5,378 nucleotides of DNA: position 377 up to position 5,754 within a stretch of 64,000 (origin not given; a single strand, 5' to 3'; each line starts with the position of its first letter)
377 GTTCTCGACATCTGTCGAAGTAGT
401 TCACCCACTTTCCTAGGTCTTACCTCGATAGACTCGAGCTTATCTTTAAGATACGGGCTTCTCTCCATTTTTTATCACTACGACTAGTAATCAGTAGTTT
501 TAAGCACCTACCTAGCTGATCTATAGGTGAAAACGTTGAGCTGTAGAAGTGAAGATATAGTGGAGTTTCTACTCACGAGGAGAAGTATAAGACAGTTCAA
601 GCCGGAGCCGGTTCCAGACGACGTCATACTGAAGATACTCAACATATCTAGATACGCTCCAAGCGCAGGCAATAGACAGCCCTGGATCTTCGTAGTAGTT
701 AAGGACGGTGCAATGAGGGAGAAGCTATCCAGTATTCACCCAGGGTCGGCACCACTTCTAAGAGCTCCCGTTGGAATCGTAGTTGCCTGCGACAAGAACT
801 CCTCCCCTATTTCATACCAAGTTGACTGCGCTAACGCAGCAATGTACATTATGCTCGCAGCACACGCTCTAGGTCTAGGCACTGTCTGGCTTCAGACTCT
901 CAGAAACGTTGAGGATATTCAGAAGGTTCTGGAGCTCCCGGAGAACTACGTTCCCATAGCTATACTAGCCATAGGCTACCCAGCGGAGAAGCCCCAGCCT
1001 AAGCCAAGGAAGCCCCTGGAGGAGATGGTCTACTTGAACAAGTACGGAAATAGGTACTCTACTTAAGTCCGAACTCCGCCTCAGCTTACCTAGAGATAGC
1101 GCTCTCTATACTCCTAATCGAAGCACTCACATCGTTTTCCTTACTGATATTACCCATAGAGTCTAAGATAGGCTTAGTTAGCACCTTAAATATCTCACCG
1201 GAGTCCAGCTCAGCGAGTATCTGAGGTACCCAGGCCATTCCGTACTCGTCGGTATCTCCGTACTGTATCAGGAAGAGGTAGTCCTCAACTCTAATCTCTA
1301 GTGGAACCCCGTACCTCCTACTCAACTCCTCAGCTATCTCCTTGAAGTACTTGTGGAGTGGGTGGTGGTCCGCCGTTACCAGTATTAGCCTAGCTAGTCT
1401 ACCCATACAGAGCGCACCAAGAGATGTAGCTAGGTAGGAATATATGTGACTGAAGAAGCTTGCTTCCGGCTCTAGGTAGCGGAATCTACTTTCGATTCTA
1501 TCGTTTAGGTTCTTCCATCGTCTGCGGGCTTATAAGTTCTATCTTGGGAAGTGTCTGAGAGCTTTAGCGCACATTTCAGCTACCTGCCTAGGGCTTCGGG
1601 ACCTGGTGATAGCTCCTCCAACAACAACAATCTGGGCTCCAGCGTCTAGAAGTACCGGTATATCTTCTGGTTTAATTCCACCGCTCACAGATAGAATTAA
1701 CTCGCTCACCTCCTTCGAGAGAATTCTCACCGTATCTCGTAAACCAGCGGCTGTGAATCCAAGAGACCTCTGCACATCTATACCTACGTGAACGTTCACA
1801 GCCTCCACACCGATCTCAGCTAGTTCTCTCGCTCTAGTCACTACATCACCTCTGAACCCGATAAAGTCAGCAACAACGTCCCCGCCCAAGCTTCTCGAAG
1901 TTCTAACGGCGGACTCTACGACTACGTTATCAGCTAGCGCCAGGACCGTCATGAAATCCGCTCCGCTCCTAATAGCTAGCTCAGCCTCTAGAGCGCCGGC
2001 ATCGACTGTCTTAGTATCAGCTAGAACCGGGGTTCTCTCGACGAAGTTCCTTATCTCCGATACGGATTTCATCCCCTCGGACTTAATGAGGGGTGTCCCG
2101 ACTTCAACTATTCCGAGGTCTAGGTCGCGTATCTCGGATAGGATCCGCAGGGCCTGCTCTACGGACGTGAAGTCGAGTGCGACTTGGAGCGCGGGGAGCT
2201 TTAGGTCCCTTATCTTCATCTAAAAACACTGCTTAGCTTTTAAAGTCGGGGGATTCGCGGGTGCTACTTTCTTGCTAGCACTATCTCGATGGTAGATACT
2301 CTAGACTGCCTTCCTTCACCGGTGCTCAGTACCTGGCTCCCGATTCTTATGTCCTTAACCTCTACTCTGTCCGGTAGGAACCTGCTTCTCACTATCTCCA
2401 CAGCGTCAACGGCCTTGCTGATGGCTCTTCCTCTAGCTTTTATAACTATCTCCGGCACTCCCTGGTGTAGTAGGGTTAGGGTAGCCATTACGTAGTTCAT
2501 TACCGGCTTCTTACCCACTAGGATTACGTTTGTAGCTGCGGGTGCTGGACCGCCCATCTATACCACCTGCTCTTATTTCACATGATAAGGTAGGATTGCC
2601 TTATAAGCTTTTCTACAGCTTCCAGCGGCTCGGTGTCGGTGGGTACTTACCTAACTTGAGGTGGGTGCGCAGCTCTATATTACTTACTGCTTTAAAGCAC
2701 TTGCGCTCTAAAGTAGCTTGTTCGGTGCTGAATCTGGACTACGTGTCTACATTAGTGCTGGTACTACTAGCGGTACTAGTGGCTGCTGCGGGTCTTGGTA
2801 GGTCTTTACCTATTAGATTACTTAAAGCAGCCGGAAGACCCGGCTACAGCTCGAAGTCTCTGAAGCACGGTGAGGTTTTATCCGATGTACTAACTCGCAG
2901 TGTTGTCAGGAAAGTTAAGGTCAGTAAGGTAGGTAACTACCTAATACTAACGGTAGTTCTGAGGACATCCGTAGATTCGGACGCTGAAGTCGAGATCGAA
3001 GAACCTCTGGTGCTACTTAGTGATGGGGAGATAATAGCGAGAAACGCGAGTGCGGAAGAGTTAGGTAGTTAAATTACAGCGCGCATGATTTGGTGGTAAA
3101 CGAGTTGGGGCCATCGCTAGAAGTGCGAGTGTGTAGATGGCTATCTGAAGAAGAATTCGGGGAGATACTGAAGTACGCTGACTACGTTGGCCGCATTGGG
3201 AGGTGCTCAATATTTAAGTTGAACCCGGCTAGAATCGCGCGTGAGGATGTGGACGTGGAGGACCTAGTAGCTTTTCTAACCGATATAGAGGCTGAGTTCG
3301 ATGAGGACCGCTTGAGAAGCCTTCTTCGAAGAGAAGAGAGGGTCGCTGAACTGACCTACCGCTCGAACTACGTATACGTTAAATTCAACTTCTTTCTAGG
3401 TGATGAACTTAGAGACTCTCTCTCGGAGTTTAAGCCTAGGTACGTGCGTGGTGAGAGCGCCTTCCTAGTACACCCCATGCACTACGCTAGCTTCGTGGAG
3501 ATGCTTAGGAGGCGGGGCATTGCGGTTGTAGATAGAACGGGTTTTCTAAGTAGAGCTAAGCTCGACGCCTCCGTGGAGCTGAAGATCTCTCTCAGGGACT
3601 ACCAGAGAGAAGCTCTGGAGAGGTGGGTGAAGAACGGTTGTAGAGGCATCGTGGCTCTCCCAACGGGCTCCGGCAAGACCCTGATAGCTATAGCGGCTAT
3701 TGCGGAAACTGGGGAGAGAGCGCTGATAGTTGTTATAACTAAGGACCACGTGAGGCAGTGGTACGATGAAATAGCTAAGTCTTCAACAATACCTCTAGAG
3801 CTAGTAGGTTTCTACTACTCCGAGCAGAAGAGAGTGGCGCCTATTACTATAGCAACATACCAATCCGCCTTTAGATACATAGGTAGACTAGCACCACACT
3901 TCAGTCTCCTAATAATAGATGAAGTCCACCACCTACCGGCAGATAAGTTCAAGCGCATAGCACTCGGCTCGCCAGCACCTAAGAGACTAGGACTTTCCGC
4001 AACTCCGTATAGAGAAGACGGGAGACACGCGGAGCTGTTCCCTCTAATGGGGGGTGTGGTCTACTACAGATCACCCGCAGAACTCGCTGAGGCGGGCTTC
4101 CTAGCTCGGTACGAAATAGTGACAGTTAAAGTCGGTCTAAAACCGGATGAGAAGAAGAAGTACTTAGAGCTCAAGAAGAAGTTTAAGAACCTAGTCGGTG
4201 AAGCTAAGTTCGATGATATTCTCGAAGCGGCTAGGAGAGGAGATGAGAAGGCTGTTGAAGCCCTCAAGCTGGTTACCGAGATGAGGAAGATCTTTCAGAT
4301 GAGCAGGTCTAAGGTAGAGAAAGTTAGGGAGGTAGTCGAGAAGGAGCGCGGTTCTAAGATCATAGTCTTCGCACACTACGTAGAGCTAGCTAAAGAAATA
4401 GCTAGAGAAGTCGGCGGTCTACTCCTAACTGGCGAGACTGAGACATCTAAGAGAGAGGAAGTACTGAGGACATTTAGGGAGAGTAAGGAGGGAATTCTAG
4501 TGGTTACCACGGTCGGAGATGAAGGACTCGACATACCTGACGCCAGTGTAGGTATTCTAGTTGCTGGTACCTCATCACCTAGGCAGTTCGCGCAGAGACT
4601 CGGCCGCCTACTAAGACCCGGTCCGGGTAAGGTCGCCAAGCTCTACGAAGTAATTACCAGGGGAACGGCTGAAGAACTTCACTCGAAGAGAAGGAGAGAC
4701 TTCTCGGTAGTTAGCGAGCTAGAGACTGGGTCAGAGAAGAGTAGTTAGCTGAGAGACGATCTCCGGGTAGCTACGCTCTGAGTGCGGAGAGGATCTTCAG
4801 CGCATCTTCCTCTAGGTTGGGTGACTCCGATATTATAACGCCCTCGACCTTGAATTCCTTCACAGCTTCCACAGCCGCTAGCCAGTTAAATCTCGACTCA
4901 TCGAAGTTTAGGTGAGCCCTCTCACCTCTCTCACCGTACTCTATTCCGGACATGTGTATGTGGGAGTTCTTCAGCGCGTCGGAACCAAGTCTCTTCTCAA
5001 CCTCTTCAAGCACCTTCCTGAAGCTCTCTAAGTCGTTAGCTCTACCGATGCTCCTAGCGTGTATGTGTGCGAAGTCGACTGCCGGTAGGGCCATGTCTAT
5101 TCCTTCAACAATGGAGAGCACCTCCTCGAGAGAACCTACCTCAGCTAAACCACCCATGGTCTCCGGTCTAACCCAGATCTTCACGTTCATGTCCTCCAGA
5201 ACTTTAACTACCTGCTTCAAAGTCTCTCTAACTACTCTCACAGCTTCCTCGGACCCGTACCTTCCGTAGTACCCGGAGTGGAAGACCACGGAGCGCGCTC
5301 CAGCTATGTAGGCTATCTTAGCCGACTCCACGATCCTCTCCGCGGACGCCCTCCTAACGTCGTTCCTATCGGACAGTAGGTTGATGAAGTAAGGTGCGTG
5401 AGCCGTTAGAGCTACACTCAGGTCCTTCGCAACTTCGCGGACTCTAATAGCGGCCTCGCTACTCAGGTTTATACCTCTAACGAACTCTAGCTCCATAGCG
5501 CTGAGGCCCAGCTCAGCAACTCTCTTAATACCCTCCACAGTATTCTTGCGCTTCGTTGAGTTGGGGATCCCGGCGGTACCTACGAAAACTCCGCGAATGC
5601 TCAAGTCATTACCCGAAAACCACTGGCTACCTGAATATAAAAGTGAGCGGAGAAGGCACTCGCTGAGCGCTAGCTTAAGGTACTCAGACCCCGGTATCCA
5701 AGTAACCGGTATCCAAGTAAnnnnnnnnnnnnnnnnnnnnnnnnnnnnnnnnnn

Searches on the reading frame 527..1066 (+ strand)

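Call 78: search_protein_families(library=pfam, proteins=[window:527-1066:+], max_evalue=0.0001)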
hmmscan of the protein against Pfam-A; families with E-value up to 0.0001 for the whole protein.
window:527-1066:+ (179 aa): 2 families
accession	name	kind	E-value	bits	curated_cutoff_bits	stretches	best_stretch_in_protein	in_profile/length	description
PF00881.29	Nitroreductase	-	2e-31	109.9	23.5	2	16-68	2-54/167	Nitroreductase family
PF14512.11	TM1586_NiRdase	-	4.3e-15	56.4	27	1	108-172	91-153/215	Putative TM nitroreductase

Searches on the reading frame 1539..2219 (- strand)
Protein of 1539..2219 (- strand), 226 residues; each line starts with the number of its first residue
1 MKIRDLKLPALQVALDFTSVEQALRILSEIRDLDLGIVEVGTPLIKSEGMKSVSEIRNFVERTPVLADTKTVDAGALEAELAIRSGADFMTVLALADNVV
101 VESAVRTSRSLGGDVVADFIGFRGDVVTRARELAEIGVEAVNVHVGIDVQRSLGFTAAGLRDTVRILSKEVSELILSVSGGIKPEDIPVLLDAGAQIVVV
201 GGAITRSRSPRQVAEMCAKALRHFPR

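Call 78: search_protein_families(library=pfam, proteins=[window:1539-2219:-], max_evalue=0.0001)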
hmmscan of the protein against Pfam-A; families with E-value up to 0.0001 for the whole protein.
window:1539-2219:- (226 aa): 1 family
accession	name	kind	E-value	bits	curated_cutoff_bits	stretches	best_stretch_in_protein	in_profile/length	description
PF00215.30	OMPdecase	-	4.3e-33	115.5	27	1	10-216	2-220/221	Orotidine 5'-phosphate decarboxylase / HUMPS family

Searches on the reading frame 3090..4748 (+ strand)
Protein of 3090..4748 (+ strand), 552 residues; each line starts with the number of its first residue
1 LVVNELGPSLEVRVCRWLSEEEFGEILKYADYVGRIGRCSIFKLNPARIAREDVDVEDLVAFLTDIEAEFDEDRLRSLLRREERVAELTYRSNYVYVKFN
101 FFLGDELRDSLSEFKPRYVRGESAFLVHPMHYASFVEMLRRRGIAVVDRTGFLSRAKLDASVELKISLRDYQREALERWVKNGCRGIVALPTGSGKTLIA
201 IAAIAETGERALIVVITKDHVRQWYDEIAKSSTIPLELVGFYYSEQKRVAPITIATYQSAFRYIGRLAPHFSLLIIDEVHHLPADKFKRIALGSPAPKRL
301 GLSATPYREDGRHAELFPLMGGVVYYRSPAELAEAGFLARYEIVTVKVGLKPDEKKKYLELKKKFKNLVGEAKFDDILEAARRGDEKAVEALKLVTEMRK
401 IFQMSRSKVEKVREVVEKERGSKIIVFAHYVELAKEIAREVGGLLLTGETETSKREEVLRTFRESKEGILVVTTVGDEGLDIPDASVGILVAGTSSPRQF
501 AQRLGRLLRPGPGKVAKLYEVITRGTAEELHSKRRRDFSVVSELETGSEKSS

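Call 78: search_protein_families(library=pfam, proteins=[window:3090-4748:+], max_evalue=0.0001)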
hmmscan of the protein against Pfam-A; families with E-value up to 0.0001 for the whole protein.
window:3090-4748:+ (552 aa): 5 families
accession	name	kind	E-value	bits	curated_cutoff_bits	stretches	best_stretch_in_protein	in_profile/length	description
PF04851.21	ResIII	-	3.4e-28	99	22.5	1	165-308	1-164/164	Type III restriction enzyme, res subunit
PF16203.11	ERCC3_RAD25_C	-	2e-20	73.6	27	1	417-540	56-186/248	ERCC3/RAD25/XPB C-terminal helicase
PF00271.37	Helicase_C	-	2e-20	73.5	23.5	1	408-511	2-110/110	Helicase conserved C-terminal domain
PF00270.35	DEAD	-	2.7e-14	53.7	26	1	170-307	2-161/167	DEAD/DEAH box helicase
PF00176.29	SNF2-rel_dom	-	2.7e-05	23.8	24.9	1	172-319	2-174/290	SNF2-related domain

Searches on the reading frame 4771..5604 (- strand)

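Call 78: search_protein_families(library=pfam, proteins=[window:4771-5604:-], max_evalue=0.0001)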
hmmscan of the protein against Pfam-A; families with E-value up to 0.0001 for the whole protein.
window:4771-5604:- (277 aa): 1 family
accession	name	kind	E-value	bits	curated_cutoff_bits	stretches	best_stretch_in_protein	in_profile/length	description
PF01261.30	AP_endonuc_2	-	2.3e-32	113.1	31.1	1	27-275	2-246/249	Xylose isomerase-like TIM barrel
